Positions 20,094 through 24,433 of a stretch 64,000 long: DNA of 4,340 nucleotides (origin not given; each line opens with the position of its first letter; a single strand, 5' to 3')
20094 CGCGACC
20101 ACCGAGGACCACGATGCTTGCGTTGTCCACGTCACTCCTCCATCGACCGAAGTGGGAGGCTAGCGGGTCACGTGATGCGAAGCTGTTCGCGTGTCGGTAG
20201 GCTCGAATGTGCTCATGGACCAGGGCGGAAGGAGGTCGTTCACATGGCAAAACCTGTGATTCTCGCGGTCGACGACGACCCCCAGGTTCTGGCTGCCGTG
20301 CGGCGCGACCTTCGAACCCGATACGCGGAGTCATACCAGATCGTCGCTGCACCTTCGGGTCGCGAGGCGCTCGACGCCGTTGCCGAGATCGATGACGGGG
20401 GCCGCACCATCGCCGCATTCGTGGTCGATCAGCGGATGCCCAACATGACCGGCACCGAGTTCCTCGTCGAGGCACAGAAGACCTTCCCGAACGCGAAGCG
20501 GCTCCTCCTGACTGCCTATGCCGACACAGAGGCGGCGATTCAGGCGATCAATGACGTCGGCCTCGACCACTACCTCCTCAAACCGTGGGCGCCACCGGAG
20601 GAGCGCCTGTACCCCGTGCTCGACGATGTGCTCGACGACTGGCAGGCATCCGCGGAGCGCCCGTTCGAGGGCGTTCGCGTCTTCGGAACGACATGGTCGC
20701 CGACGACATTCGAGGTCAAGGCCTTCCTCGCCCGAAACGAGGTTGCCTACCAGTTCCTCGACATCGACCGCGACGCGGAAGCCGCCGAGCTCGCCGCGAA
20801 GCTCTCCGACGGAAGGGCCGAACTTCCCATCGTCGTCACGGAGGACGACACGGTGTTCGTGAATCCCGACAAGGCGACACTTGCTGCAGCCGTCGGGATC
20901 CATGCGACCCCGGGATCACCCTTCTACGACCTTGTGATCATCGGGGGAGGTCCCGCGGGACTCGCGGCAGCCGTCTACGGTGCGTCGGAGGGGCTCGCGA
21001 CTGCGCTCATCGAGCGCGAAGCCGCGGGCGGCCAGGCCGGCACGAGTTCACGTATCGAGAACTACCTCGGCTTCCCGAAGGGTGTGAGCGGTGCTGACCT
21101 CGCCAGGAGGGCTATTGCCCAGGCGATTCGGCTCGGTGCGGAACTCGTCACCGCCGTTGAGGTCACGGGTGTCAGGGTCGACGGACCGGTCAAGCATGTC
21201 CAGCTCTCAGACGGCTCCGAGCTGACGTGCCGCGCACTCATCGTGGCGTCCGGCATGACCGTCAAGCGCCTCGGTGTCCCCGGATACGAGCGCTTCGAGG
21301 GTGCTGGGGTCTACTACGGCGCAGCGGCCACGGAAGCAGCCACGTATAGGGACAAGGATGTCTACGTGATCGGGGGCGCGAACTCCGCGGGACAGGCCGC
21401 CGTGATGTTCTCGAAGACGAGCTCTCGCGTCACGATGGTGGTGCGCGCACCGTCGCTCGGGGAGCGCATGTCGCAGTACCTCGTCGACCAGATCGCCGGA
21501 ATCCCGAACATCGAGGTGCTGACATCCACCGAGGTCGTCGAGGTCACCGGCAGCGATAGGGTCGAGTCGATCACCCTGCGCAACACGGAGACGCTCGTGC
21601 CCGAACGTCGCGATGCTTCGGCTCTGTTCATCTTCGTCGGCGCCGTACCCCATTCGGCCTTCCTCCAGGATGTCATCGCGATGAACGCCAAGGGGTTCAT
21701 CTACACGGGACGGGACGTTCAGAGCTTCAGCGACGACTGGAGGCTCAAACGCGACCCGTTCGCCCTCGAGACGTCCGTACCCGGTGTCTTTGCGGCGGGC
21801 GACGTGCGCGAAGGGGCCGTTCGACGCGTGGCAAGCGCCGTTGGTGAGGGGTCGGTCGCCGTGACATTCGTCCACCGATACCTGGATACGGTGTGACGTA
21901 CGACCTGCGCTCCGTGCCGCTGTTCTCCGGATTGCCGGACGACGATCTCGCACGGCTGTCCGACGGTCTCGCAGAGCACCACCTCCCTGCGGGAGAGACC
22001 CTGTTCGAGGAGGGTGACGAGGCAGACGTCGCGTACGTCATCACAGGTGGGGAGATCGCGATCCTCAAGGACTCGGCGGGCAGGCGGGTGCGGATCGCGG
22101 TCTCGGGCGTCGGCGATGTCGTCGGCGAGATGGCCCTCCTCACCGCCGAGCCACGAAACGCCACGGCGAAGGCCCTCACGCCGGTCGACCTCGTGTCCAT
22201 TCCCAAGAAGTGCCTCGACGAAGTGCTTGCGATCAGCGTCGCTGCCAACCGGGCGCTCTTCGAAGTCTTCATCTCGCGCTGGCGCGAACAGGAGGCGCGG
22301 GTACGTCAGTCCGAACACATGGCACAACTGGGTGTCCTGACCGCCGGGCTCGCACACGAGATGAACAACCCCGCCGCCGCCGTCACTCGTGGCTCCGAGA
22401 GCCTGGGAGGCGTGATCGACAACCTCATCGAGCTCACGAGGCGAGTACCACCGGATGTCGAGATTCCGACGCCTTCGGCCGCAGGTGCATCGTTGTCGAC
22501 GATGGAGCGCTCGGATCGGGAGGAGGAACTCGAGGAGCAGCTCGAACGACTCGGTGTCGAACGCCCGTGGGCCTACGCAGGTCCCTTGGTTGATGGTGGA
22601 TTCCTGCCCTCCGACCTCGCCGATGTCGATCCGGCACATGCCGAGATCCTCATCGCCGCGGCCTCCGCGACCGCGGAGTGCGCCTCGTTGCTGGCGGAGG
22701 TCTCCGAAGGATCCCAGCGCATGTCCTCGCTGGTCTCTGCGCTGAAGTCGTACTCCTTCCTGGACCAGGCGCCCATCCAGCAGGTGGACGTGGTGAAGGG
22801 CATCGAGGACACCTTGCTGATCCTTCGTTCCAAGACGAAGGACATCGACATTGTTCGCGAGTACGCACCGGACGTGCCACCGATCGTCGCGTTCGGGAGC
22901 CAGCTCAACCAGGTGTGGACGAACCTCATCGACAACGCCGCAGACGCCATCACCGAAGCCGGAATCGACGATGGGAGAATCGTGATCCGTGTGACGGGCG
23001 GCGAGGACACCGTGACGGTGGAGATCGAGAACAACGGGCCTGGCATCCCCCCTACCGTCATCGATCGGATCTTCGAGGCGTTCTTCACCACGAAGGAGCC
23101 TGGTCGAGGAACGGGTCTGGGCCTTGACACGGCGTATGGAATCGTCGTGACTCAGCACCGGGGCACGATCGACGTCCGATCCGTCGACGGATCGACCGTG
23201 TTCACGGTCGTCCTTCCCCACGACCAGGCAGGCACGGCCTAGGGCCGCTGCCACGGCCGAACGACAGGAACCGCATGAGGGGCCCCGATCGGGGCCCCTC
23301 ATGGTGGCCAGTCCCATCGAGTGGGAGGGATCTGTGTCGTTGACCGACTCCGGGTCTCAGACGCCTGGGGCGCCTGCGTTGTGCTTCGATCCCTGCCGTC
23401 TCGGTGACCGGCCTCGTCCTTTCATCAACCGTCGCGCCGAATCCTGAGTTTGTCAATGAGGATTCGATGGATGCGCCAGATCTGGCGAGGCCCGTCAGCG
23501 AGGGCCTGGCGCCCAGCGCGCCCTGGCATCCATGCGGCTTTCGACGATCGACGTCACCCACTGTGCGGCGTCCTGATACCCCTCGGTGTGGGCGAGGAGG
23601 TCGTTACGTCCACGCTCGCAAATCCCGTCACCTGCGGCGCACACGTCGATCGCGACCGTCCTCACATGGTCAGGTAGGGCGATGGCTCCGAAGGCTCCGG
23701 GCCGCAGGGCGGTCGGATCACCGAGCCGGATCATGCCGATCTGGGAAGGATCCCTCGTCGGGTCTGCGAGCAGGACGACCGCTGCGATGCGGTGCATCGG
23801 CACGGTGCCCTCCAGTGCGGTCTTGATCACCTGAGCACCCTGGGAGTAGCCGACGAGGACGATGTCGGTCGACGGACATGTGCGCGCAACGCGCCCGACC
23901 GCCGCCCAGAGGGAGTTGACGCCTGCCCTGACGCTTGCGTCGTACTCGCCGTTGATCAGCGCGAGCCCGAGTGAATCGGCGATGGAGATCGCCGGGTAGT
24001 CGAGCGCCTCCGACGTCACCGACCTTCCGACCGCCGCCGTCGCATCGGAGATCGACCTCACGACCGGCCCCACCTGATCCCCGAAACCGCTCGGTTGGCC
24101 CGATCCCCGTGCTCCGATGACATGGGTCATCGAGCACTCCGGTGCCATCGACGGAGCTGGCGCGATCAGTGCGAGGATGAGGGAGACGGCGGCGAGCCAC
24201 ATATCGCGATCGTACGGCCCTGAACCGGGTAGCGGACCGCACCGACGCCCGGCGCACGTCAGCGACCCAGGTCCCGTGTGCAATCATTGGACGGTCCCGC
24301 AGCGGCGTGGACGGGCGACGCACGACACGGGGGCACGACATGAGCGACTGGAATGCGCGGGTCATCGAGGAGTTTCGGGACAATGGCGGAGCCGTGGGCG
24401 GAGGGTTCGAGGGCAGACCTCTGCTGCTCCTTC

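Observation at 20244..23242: Translationally coupled cNMP-binding histidine kinase plus REC-Grx-like-TrxR-like flavoprotein lacking all redox cysteines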

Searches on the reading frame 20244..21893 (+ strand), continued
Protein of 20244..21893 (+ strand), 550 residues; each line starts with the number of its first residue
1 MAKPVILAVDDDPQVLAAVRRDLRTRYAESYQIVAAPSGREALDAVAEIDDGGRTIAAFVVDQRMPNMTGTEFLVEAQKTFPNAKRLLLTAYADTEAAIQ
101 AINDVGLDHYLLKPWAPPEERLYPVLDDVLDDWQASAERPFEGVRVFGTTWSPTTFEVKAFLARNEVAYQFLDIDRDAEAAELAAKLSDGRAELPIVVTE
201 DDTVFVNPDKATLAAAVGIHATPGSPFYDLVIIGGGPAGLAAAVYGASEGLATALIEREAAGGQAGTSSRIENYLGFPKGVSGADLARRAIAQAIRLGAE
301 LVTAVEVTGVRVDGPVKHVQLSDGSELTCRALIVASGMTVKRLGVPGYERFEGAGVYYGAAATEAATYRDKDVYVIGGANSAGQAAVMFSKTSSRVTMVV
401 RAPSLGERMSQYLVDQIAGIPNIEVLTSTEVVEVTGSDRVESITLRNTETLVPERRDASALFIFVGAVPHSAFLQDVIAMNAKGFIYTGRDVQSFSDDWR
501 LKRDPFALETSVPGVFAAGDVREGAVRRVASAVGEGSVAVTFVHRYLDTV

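Call 56: fold_search(model_id=the predicted structure, library=pdb)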
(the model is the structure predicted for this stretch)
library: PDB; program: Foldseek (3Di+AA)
matches with E <= 10: 1933; with E <= 0.001: 1305
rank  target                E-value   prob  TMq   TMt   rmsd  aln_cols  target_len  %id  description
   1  7jyp                  2.6e-33  1.00  0.42  0.70   5.6       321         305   35  Structure of thioredoxin reductase from the thermophilic eubacterium Thermosipho africanus TCF52B (released 2021-10-06)
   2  2q7v_A                2.1e-31  1.00  0.42  0.67   6.1       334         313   33  Crystal Structure of Deinococcus Radiodurans Thioredoxin Reductase (released 2008-07-08)
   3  5uwy                  3.7e-31  1.00  0.42  0.69   5.9       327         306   31  The crystal structure of thioredoxin reductase from Streptococcus pyogenes MGAS5005 (released 2017-03-15)
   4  4xvg                  4.4e-31  1.00  0.43  0.45  21.9       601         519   20  Crystal structure of Alkylhydroperoxide Reductase Subunit AhpF from Escherichia coli (released 2016-02-24)
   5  2q7v_B                7.4e-31  1.00  0.42  0.68   5.9       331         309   33  Crystal Structure of Deinococcus Radiodurans Thioredoxin Reductase (released 2008-07-08)
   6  5mh4                  8.3e-31  1.00  0.50  0.87   3.2       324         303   30  Crystal Structure of Lactococcus lactis Thioredoxin Reductase (FR conformation) (released 2017-04-12)
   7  3cty_A                8.8e-31  1.00  0.49  0.84   3.5       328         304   30  Crystal structure of T. acidophilum thioredoxin reductase (released 2009-02-24)
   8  8cci                  9.3e-31  1.00  0.42  0.70   5.5       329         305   30  Crystal structure of Mycobacterium smegmatis thioredoxin reductase (released 2023-07-26)
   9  4o5q                  9.9e-31  1.00  0.43  0.45  26.9       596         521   19  Crystal Structure of the Alkylhydroperoxide Reductase AhpF from Escherichia coli (released 2014-11-05)
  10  7aaw_B                1.2e-30  1.00  0.42  0.68   6.0       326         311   32  Thioredoxin Reductase from Bacillus cereus (released 2021-09-15)
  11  4gcm_B                1.9e-30  1.00  0.43  0.70   5.5       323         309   33  Crystal structure of a thioredoxine reductase (trxB) from Staphylococcus aureus subsp. aureus Mu50 at 1.80 A resolutio (released 2012-08-29)
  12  4gcm_A                1.9e-30  1.00  0.42  0.69   5.6       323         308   33  Crystal structure of a thioredoxine reductase (trxB) from Staphylococcus aureus subsp. aureus Mu50 at 1.80 A resolutio (released 2012-08-29)
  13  1hyu                  2.0e-30  1.00  0.44  0.46  19.8       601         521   19  CRYSTAL STRUCTURE OF INTACT AHPF (released 2001-02-14)
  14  6bpy_A                2.1e-30  1.00  0.43  0.68   5.4       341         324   30  Aspergillus fumigatus Thioredoxin Reductase (released 2019-01-09)
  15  5uth                  2.7e-30  1.00  0.42  0.69   5.8       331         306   30  Crystal structure of thioredoxin reductase from Mycobacterium smegmatis in complex with FAD (released 2017-03-08)
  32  2zbw_A                8.2e-29  1.00  0.38  0.57   6.9       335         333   25  Crystal structure of thioredoxin reductase-like protein from Thermus thermophilus HB8 (released 2007-11-13)
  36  5mjk_A                1.0e-28  1.00  0.40  0.66   6.2       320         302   30  Crystal Structure of Lactococcus lactis Thioredoxin Reductase (FO conformation) (released 2017-04-12)
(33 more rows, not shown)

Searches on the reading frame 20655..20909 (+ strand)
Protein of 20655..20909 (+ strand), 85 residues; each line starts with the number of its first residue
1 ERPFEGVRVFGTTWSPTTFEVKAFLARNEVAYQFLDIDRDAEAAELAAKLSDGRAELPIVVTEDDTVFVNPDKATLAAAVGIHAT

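Call 68: search_solved_structures(query=window:20655-20909:+, max_evalue=1, show_alignments=3)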
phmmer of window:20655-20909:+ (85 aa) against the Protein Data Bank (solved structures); distinct sequences matched with E-value up to 1: 14.
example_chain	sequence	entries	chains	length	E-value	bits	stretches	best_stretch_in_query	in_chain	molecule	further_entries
2lqo_A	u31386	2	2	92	5.8e-06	29.8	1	7-76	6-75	Putative glutaredoxin Rv3198.1/MT3292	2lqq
3qmx_A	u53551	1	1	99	0.0054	20.4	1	12-67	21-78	Glutaredoxin A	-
4mjc_A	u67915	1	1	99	0.0054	20.4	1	12-67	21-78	Probable glutaredoxin ssr2061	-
4mja_A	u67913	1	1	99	0.0057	20.3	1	12-67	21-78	Probable glutaredoxin ssr2061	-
4mjb_A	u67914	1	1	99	0.0061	20.2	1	12-66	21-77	Probable glutaredoxin ssr2061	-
7c12_A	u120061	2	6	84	0.0071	20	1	7-81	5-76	Glutaredoxin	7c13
7c10_A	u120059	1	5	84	0.014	19.1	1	7-81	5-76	Glutaredoxin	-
3zit_A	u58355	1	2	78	0.032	17.9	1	7-62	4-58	THIOREDOXIN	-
4mje_A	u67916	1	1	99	0.045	17.5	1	12-67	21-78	Probable glutaredoxin ssr2061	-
3zij_A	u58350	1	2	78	0.048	17.4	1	9-62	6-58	THIOREDOXIN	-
4f2i_A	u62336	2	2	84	0.13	16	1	25-79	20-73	Glutaredoxin NrdH, putative | Glutaredoxin-like protein NrdH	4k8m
4hs1_A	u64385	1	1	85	0.13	16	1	25-79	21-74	Glutaredoxin NrdH, putative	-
6fkg_A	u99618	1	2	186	0.74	13.6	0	5-59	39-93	Rv1989c (MbcT)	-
3grx_A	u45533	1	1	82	0.99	13.2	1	7-63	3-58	GLUTAREDOXIN 3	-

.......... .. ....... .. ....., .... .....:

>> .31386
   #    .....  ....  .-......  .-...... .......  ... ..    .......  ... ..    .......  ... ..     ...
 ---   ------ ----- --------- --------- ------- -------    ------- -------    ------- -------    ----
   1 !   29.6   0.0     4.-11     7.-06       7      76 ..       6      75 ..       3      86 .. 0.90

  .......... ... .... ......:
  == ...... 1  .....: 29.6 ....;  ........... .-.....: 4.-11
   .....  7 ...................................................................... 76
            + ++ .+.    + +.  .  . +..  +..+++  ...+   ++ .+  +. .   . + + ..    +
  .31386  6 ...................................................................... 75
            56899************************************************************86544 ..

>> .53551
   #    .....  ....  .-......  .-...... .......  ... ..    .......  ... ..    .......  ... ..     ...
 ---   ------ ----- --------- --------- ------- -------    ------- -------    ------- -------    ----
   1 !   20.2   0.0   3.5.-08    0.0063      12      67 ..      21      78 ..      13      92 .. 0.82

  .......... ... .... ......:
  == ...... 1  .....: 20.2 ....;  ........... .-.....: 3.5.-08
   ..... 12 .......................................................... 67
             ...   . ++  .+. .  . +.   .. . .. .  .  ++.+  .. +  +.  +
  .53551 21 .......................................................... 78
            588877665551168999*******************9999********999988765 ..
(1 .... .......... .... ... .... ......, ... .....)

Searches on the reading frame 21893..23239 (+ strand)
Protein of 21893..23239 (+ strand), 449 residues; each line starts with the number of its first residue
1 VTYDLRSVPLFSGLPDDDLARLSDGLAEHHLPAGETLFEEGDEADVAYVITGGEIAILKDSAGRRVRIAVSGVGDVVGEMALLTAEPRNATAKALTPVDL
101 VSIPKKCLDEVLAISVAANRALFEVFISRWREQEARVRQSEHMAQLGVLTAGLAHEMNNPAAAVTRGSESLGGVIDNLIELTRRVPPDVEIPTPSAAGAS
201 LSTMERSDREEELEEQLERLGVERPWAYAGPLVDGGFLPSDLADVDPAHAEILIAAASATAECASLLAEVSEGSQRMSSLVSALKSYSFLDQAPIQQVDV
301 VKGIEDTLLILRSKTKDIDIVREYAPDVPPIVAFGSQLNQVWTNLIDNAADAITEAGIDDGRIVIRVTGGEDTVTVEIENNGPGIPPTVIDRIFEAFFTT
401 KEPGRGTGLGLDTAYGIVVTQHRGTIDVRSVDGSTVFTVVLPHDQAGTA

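Call 3: search_protein_families(library=pfam, proteins=[window:21893-23239:+], max_evalue=0.01)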
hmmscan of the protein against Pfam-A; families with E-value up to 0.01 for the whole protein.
window:21893-23239:+ (449 aa): 3 families
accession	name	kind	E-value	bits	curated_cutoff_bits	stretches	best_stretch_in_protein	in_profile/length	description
PF02518.31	HATPase_c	-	6.5e-23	81.7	26.4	1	337-444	5-110/111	Histidine kinase-, DNA gyrase B-, and HSP90-like ATPase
PF00027.35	cNMP_binding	-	8.7e-21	74.1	27.5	1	29-113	2-87/89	Cyclic nucleotide-binding domain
PF14501.12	HATPase_c_5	-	3.7e-06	27.2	22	1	339-442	7-102/102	GHKL domain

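Call 4: search_protein_families(library=ncbifam, proteins=[window:21893-23239:+], max_evalue=0.01)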
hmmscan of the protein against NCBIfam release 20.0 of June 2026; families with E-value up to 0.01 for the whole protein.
window:21893-23239:+ (449 aa): 83 families (the best 25 are shown)
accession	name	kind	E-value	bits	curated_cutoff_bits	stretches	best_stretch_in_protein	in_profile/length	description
NF038348.1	T2SS_HK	subfamily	5.6e-44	150.5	450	2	261-442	395-572/574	histidine kinase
NF008468.0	PRK11360.1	equivalog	1.8e-38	132.3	646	2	265-446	432-611/616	two-component system sensor histidine kinase AtoS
NF052574.1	HisKinEspCMyxo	equivalog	3e-34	118.3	1200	2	254-445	447-639/785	serine histidine kinase EspC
NF046026.1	HisKinCckACaul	equivalog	2.4e-32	111.9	1000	2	267-445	341-534/678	cell cycle histidine kinase CckA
NF046020.1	HisKinCckABruc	equivalog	3.7e-30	104.5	1000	1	257-443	509-707/868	cell cycle histidine kinase CckA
NF010411.0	PRK13837.1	equivalog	9.8e-30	103.2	647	1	249-445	471-677/828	two-component system VirA-like sensor kinase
NF052573.1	HisKinEspAMyxo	equivalog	6.5e-29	100.5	1400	1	256-441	421-609/755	serine histidine kinase EspA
NF007688.0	PRK10364.1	equivalog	2.9e-26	92.2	479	2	275-444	287-452/460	two-component system sensor histidine kinase ZraS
NF047497.1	HK_LIC_12097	equivalog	1e-25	90.3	500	2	315-443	243-366/367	LIC_12097 family sensor histidine kinase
NF047466.1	hybrid_RR_LvrB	exception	2.9e-24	86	500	2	260-442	184-375/377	hybrid histidine kinase/response regulator LvrB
NF010076.0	PRK13557.1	subfamily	1.2e-21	76.8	631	2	269-442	208-393/540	histidine kinase famiy protein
NF008293.1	PRK11073.1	equivalog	1.4e-20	73.8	240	1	309-442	209-346/349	nitrogen regulation protein NR(II)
NF046044.1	PnpS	equivalog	8.4e-20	71.1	400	1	251-442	193-390/390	two-component system histidine kinase PnpS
TIGR02938.1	nifL_nitrog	equivalog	7.4e-18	64.3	242.45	1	263-429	313-479/494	nitrogen fixation negative regulator NifL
NF008312.0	PRK11100.1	equivalog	1.1e-16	60.7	356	1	248-442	276-473/477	two-component system sensor histidine kinase CreC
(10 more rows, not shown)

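Call 59: list_cluster_members(proteins=[P0001, window:21893-23239:+, P0130, P0150, P0133, P0231, P0143, P0121, P0126, P0328])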
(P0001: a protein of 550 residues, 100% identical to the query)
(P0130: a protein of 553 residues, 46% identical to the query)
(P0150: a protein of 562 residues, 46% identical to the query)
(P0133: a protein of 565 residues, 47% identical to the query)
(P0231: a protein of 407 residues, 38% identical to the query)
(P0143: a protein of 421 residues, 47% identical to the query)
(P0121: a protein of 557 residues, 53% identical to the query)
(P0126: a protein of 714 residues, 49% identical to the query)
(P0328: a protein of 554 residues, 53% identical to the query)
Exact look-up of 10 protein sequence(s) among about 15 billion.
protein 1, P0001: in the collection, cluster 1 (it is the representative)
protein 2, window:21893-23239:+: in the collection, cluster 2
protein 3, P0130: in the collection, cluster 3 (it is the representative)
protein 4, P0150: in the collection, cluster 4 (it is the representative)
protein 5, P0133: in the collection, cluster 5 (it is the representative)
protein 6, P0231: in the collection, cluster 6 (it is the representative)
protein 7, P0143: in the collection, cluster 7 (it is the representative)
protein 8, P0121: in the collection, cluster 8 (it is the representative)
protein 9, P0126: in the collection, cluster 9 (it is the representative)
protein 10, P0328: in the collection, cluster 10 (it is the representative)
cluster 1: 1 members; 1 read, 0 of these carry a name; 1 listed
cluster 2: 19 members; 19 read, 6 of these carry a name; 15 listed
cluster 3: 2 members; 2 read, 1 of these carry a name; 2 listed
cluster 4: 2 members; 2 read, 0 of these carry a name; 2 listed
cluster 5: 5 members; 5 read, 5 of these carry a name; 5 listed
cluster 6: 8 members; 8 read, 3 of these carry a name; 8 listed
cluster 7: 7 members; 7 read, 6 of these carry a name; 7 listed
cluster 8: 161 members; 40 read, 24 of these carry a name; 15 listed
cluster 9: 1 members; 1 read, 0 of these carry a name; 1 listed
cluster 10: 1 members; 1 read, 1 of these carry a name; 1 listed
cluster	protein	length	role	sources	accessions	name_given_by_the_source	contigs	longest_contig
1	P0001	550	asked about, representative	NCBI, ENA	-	-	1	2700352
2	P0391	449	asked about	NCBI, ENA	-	-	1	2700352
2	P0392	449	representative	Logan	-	-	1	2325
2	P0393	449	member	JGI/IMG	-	signal transduction histidine kinase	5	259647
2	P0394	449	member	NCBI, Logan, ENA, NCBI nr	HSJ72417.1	MAG TPA: ATP-binding protein [Acidimicrobiia bacterium] | ATP-binding protein [Acidimicrobiia bacterium]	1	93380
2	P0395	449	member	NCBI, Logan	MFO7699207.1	MAG: ATP-binding protein [Acidimicrobiia bacterium]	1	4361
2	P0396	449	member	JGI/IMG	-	signal transduction histidine kinase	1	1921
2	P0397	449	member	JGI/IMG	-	signal transduction histidine kinase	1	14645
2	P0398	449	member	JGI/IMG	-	signal transduction histidine kinase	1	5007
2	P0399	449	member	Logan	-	-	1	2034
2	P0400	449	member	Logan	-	-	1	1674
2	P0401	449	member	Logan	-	-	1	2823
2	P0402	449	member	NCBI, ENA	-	-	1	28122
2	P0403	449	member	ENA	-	-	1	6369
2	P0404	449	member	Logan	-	-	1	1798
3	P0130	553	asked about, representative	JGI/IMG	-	thioredoxin reductase (NADPH)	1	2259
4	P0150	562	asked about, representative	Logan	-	-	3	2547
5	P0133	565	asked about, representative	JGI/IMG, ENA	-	thioredoxin reductase (NADPH)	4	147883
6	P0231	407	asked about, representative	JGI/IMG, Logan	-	thioredoxin reductase (NADPH)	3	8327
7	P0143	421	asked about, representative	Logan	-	-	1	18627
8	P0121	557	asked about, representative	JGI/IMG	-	thioredoxin reductase (NADPH)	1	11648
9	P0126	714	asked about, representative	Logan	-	-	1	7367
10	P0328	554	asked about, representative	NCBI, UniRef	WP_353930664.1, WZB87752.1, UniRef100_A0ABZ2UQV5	FAD-dependent oxidoreductase [Okeanomitos corallinicola TIOX110] | FAD-dependent oxidoreductase n=1 Tax=Okeanomitos corallinicola TIOX110 TaxID=3133117 ...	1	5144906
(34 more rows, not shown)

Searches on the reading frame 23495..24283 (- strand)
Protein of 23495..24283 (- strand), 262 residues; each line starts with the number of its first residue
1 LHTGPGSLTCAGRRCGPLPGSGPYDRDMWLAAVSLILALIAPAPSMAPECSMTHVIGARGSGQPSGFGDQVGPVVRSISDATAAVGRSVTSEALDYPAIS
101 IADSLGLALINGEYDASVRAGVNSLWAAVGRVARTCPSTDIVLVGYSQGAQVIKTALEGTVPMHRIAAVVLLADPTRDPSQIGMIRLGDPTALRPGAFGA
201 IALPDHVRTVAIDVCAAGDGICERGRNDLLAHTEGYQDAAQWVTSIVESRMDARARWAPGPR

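Call 3: search_protein_families(library=pfam, proteins=[window:23495-24283:-], max_evalue=0.01)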
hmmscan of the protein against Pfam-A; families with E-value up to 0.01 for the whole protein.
window:23495-24283:- (262 aa): 2 families
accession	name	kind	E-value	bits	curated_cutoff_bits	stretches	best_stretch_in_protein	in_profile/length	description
PF01083.28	Cutinase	-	2e-26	93.4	25.9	1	50-243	2-169/173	Cutinase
PF08237.17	PE-PPE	-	8.8e-06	25.8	21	1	90-193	4-95/228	PE-PPE domain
